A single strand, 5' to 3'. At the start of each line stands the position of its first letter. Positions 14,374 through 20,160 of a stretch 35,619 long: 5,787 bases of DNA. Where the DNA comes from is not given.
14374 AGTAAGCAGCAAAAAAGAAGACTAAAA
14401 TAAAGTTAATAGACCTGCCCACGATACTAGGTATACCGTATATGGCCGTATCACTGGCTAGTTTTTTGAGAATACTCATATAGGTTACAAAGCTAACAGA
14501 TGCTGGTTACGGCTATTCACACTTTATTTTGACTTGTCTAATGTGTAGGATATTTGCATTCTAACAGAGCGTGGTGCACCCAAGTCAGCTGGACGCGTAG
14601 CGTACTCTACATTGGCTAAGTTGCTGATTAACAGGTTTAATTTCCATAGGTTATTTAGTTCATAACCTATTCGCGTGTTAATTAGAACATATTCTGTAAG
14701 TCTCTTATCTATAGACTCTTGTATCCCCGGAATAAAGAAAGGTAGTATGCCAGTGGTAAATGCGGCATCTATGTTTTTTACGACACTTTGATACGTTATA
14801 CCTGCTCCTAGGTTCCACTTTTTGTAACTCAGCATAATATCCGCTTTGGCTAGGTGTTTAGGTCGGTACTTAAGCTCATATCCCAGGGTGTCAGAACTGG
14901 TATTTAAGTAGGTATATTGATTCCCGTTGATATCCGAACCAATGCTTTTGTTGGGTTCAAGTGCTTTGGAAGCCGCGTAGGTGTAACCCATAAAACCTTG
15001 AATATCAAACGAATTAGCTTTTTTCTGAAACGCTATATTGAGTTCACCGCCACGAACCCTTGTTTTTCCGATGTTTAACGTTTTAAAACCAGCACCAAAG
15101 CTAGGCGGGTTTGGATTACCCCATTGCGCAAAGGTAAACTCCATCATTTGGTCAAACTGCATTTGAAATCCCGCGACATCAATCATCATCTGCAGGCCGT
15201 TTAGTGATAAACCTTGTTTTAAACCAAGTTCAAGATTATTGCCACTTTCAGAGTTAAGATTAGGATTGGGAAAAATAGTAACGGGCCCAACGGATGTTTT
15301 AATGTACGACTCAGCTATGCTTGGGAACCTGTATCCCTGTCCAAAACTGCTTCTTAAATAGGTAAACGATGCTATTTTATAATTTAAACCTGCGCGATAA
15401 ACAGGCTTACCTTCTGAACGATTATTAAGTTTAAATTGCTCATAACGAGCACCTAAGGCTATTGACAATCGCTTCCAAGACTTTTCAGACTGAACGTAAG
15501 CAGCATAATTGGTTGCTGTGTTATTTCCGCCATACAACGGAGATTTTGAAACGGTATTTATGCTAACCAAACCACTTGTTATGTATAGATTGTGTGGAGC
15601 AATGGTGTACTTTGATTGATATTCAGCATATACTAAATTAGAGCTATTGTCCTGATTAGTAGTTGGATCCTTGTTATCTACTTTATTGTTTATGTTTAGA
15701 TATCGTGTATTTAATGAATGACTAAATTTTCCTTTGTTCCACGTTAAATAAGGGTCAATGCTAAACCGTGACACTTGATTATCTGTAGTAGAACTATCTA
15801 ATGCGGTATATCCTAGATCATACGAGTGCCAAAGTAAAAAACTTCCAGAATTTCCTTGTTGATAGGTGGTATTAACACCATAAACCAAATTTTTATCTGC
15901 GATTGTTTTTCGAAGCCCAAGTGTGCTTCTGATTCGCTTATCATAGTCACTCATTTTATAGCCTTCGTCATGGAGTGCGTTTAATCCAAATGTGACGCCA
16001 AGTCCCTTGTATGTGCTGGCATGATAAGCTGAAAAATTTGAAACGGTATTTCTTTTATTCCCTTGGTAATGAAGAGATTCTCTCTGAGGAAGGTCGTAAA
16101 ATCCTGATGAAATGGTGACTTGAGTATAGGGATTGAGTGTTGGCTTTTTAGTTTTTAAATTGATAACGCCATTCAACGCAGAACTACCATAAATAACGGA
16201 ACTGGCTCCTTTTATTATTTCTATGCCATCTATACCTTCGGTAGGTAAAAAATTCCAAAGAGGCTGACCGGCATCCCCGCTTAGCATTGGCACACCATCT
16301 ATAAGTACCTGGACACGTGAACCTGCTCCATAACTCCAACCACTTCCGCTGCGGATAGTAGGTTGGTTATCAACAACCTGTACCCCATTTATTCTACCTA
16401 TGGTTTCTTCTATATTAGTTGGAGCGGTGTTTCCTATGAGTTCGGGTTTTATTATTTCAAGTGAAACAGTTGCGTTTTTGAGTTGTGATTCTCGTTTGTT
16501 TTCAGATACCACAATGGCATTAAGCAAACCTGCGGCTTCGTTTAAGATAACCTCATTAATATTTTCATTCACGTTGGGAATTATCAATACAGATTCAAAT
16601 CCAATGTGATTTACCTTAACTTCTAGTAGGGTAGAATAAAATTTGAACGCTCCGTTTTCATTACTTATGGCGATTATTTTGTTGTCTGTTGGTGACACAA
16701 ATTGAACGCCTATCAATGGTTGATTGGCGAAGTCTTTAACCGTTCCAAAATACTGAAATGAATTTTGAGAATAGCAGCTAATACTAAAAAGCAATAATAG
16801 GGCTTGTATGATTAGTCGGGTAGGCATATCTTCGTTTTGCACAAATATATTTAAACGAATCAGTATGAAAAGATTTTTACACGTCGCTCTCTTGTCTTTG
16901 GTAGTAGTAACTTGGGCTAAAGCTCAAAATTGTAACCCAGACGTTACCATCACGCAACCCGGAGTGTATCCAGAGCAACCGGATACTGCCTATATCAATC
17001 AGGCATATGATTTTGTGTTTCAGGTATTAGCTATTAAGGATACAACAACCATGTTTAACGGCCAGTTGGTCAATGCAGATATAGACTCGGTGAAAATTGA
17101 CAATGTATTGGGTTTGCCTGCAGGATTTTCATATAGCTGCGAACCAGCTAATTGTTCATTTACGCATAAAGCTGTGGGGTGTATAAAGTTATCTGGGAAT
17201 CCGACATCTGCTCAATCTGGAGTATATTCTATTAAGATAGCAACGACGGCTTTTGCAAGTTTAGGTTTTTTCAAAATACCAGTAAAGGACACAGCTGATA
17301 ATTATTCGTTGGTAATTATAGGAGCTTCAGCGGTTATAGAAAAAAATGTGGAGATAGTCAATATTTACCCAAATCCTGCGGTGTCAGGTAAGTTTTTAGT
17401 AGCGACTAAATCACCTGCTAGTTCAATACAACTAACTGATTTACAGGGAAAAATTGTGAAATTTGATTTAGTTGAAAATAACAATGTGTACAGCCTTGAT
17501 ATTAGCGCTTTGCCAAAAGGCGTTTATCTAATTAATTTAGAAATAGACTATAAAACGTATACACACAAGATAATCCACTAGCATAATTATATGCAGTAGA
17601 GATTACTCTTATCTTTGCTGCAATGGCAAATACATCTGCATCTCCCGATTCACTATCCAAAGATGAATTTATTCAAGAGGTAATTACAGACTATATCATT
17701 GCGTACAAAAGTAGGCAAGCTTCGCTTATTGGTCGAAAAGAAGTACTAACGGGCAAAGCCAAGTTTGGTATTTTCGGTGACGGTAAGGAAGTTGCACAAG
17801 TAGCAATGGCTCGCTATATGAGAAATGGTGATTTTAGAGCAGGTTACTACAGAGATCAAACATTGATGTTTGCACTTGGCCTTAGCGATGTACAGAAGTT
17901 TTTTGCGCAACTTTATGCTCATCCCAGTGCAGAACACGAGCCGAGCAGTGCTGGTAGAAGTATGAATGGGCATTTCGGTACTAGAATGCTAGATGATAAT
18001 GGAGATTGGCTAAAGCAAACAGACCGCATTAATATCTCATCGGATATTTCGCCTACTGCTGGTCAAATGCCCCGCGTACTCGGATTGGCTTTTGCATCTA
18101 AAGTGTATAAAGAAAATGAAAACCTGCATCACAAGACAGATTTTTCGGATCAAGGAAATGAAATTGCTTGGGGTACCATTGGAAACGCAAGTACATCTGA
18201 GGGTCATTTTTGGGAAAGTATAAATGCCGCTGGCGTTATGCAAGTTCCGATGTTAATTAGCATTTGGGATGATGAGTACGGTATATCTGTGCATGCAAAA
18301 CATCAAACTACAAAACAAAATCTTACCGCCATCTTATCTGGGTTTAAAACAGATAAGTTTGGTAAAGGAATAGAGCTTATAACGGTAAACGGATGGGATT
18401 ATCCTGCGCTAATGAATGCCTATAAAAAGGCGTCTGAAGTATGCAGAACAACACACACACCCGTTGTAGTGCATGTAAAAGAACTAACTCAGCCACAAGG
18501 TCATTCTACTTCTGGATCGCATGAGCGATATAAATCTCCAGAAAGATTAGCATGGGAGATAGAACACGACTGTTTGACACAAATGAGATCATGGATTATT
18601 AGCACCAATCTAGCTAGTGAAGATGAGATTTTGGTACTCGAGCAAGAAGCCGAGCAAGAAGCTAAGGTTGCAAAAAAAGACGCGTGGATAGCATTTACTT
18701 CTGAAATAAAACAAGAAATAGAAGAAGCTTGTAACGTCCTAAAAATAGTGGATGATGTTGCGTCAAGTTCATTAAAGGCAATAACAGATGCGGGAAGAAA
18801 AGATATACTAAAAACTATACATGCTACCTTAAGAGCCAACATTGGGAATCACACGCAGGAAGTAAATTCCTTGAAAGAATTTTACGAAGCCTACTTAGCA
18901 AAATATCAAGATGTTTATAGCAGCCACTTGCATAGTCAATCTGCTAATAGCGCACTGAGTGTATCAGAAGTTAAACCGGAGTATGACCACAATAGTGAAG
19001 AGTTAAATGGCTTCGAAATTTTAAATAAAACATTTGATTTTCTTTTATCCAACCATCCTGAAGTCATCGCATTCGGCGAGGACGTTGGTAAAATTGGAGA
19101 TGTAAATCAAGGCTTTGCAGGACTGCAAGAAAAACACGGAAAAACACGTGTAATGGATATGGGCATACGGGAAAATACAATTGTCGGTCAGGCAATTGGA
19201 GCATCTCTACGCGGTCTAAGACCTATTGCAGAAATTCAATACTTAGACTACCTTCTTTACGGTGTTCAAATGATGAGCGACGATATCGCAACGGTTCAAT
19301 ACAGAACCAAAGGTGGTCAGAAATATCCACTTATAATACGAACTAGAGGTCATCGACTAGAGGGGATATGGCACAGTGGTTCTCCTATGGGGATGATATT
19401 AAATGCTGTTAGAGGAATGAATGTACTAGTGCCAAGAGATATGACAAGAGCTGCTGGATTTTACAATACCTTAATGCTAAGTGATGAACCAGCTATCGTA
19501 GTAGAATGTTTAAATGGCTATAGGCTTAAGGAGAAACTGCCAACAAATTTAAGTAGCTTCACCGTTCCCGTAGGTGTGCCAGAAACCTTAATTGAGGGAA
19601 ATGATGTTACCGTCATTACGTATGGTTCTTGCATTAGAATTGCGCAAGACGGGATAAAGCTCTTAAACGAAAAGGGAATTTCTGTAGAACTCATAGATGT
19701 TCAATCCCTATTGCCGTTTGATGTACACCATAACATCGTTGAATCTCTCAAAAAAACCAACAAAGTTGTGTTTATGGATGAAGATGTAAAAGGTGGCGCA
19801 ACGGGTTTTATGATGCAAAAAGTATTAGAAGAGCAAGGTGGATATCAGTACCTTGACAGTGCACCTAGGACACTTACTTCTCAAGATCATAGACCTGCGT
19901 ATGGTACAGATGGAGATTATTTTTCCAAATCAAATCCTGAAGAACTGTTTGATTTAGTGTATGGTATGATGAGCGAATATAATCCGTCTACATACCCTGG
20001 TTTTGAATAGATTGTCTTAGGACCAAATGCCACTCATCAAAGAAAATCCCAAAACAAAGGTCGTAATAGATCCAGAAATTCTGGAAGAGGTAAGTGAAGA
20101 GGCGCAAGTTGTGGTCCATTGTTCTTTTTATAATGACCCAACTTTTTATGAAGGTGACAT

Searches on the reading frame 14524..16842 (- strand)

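Call 73: search_protein_families(library=pfam, proteins=[window:14524-16842:-], max_evalue=0.00001)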
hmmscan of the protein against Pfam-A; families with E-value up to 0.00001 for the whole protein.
window:14524-16842:- (772 aa): 2 families
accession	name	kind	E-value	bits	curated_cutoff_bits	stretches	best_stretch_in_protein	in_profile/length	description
PF00593.30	TonB_dep_Rec_b-barrel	-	4.1e-38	132.8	27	1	264-742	13-436/436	TonB dependent receptor-like, beta-barrel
PF07715.20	Plug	-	8.5e-19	68.5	23.9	1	121-226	2-107/107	TonB-dependent Receptor Plug Domain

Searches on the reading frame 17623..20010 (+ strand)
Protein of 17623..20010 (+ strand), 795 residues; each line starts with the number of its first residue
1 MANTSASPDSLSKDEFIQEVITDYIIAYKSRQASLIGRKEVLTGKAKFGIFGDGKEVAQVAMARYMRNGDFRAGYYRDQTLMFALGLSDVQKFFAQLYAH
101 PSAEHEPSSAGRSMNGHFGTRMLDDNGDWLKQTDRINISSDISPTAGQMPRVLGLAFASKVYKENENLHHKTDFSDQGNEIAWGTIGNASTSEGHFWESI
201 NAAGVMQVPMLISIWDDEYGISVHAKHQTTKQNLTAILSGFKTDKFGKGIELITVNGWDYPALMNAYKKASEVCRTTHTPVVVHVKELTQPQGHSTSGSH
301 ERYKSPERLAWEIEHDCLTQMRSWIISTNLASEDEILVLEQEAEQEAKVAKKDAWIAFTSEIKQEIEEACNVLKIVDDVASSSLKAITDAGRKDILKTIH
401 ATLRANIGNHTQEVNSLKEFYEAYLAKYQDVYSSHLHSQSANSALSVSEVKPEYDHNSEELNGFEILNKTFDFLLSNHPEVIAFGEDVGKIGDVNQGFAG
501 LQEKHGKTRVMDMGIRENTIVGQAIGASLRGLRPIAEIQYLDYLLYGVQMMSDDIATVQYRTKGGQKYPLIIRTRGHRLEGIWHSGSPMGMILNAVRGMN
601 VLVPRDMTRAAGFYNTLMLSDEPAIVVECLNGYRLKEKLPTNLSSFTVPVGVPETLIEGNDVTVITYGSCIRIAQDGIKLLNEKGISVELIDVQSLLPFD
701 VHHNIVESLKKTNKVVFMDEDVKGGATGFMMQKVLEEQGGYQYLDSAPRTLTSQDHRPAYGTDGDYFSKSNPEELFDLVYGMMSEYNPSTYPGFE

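Call 73: search_protein_families(library=pfam, proteins=[window:17623-20010:+], max_evalue=0.00001)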
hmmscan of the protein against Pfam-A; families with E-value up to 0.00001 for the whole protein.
window:17623-20010:+ (795 aa): 4 families
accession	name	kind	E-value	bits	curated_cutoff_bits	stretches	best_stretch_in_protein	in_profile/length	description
PF00676.26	E1_dh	-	1.1e-29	103.8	22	1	44-353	21-290/300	Dehydrogenase E1 component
PF02779.29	Transket_pyr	-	9e-22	78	27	1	465-628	7-167/174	Transketolase, pyrimidine binding domain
PF02780.25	Transketolase_C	-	2.9e-17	63.2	25.9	1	656-759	6-106/124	Transketolase, C-terminal domain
PF17147.9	PFOR_II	-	9.1e-07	29.6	27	1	661-734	2-74/102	Pyruvate:ferredoxin oxidoreductase core domain II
